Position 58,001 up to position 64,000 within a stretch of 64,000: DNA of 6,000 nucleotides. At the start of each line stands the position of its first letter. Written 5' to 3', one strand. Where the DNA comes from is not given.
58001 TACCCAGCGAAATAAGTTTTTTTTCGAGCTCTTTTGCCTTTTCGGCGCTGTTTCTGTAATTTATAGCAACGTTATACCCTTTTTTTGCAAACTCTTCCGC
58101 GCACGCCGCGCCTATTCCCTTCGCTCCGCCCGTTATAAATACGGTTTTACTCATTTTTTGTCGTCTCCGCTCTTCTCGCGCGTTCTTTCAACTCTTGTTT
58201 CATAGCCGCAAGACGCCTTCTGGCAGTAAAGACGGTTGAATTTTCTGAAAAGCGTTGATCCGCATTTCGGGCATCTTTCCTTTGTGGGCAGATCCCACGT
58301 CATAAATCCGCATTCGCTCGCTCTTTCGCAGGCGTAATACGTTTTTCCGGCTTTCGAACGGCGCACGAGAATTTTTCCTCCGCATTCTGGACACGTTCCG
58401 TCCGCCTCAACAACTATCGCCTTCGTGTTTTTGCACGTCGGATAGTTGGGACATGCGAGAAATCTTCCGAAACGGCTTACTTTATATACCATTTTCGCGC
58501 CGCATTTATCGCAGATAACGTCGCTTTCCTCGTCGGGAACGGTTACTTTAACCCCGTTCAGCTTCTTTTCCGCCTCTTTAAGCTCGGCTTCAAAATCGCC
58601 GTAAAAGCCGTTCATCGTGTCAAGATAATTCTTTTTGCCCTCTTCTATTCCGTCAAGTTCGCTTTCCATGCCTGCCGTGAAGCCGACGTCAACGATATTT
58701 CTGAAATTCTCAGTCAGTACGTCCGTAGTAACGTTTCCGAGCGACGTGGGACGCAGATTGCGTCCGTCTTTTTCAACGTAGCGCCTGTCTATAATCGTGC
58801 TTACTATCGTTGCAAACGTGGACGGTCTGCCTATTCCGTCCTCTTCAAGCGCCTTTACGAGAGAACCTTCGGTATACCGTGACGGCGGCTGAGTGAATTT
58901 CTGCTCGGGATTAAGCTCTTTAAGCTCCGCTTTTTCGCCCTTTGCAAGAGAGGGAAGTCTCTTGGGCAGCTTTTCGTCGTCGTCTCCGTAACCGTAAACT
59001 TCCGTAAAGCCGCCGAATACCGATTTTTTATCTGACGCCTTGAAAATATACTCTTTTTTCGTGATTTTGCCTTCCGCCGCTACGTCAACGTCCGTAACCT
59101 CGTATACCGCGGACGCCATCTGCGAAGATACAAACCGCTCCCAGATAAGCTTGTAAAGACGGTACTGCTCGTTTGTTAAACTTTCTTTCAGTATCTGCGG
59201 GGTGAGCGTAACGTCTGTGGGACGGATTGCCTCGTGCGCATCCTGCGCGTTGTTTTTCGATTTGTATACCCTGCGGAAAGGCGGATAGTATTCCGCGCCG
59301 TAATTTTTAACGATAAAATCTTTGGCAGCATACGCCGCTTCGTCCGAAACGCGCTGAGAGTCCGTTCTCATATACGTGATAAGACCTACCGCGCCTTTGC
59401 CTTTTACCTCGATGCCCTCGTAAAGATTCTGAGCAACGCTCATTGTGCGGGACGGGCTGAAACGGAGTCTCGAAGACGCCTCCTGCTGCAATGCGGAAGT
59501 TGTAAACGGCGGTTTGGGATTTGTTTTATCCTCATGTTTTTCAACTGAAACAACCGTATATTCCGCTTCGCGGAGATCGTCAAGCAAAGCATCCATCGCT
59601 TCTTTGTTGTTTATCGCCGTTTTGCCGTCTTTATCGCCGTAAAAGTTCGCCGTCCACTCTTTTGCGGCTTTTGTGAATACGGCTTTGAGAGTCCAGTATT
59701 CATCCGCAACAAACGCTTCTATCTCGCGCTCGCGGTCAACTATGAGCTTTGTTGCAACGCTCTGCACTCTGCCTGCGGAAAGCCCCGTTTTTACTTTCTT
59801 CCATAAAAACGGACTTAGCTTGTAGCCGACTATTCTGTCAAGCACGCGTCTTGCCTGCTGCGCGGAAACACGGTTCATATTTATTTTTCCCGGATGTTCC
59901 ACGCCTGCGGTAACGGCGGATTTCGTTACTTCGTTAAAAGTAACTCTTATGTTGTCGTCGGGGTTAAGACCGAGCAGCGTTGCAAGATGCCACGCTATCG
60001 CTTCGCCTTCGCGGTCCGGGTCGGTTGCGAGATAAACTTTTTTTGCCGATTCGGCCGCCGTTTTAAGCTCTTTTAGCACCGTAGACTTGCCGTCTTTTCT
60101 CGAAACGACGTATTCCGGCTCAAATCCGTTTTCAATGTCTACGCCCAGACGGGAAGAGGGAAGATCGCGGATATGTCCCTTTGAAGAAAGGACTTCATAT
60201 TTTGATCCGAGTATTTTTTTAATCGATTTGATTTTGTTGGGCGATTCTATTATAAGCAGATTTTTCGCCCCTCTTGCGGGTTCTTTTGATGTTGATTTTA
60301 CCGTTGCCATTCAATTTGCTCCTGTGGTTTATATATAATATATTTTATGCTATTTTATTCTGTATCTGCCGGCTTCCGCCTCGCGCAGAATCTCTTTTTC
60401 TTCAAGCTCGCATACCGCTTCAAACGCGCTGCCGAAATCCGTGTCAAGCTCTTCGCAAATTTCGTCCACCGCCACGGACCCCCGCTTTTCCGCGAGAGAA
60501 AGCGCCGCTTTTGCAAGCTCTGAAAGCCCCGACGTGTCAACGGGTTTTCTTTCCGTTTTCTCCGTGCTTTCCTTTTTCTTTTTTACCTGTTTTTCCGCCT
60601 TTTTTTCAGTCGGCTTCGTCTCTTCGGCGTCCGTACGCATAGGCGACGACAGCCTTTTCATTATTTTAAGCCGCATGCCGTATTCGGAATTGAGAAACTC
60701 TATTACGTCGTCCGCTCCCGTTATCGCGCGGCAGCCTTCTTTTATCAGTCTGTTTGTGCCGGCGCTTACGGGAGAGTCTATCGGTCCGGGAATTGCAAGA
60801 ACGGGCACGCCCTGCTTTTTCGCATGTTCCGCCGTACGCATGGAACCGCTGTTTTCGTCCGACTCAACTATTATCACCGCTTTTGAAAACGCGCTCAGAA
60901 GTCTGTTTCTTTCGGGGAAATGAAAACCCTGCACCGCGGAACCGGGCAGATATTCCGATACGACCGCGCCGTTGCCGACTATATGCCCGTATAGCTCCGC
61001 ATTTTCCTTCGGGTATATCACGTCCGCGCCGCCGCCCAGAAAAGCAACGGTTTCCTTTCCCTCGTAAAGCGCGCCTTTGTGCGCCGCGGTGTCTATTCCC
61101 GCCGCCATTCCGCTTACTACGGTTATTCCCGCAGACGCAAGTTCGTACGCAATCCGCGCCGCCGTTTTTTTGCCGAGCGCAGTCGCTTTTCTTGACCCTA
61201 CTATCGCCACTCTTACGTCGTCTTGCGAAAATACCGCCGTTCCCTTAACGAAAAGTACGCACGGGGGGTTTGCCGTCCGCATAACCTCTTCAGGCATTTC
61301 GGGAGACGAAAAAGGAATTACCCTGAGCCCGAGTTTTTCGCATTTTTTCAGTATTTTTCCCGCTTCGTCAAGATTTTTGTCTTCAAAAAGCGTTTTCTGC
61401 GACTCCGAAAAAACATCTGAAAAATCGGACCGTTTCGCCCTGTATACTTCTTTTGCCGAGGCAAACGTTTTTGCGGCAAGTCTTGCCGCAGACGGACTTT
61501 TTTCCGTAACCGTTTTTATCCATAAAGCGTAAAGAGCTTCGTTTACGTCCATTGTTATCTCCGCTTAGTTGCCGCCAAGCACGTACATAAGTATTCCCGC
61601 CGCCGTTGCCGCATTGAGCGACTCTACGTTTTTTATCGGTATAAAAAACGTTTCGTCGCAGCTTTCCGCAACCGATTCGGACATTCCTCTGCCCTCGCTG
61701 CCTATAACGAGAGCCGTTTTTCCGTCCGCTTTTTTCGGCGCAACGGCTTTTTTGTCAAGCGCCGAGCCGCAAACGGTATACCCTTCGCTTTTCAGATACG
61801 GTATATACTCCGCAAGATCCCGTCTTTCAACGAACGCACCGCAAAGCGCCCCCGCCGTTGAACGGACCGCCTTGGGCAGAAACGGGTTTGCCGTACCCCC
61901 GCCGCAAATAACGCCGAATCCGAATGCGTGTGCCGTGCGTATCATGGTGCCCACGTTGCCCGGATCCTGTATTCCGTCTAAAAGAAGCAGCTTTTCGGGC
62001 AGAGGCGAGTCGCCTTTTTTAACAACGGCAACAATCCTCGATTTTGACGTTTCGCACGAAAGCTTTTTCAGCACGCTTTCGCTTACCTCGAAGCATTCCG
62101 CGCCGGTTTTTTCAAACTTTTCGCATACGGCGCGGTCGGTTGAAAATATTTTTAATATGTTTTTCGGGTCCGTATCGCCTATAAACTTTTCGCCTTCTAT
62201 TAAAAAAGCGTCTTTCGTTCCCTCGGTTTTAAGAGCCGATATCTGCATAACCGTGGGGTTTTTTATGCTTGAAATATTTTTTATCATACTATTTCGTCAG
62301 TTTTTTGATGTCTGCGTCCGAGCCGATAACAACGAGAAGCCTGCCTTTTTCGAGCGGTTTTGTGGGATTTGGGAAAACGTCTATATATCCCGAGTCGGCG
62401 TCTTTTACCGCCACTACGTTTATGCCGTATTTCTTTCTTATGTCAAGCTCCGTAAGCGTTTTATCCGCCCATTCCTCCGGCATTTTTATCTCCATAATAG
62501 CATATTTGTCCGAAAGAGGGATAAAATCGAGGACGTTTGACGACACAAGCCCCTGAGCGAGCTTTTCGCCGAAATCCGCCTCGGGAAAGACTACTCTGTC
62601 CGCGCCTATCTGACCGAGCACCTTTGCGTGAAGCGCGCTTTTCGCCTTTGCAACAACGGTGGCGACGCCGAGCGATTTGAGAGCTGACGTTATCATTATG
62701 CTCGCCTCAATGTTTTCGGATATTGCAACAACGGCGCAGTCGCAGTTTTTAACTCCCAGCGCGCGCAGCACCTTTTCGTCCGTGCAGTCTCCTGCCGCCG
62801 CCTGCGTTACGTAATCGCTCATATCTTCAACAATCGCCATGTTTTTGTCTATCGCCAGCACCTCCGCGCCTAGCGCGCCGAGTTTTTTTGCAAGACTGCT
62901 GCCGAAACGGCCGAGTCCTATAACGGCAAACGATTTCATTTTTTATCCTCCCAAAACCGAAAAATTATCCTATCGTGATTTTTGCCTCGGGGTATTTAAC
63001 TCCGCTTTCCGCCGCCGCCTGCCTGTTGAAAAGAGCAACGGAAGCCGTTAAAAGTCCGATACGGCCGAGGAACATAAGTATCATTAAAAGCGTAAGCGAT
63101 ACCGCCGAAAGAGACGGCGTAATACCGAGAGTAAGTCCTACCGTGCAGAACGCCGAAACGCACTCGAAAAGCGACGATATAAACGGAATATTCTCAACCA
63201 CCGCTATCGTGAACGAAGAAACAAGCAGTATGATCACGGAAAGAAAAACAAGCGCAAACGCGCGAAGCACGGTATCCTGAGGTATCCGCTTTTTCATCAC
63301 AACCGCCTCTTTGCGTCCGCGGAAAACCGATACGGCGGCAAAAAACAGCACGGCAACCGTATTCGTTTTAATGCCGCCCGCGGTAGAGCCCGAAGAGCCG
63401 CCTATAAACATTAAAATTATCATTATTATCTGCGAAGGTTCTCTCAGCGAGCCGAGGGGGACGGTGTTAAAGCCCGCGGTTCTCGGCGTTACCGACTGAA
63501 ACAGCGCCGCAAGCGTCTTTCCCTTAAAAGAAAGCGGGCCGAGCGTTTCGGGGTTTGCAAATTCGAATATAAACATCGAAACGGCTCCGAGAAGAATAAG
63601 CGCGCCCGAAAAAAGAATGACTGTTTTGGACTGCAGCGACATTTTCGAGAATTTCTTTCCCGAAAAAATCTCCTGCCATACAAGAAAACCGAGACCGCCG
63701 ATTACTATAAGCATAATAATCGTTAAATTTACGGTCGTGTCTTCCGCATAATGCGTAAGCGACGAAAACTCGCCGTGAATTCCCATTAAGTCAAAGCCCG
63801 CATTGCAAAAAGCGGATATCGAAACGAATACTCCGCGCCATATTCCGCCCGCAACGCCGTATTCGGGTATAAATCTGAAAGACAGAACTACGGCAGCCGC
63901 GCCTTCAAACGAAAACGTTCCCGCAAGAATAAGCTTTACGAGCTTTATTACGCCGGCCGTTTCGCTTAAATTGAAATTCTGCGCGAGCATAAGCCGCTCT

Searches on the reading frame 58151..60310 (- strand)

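Call 50: search_protein_families(library=pfam, proteins=[window:58151-60310:-], max_evalue=0.00001)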
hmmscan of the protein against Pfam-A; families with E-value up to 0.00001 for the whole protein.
window:58151-60310:- (719 aa): 3 families
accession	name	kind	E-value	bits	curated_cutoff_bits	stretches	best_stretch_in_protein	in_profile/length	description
PF01131.25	Topoisom_bac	-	7.4e-127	424.2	35.1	1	142-566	1-410/411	DNA topoisomerase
PF01396.24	Zn_ribbon_Top1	-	1.1e-24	86.3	32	2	598-632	2-36/39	Topoisomerase DNA binding C4 zinc finger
PF01751.28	Toprim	-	2.9e-22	79.1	23.1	1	18-127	2-95/96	Toprim domain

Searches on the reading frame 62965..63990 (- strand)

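Call 50: search_protein_families(library=pfam, proteins=[window:62965-63990:-], max_evalue=0.00001)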
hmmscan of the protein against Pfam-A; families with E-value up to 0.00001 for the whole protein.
window:62965-63990:- (341 aa): 1 family
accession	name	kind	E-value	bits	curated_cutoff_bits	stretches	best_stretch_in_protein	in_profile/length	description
PF02386.22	TrkH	-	2.1e-46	158.9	27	1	14-319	143-489/502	Cation transport protein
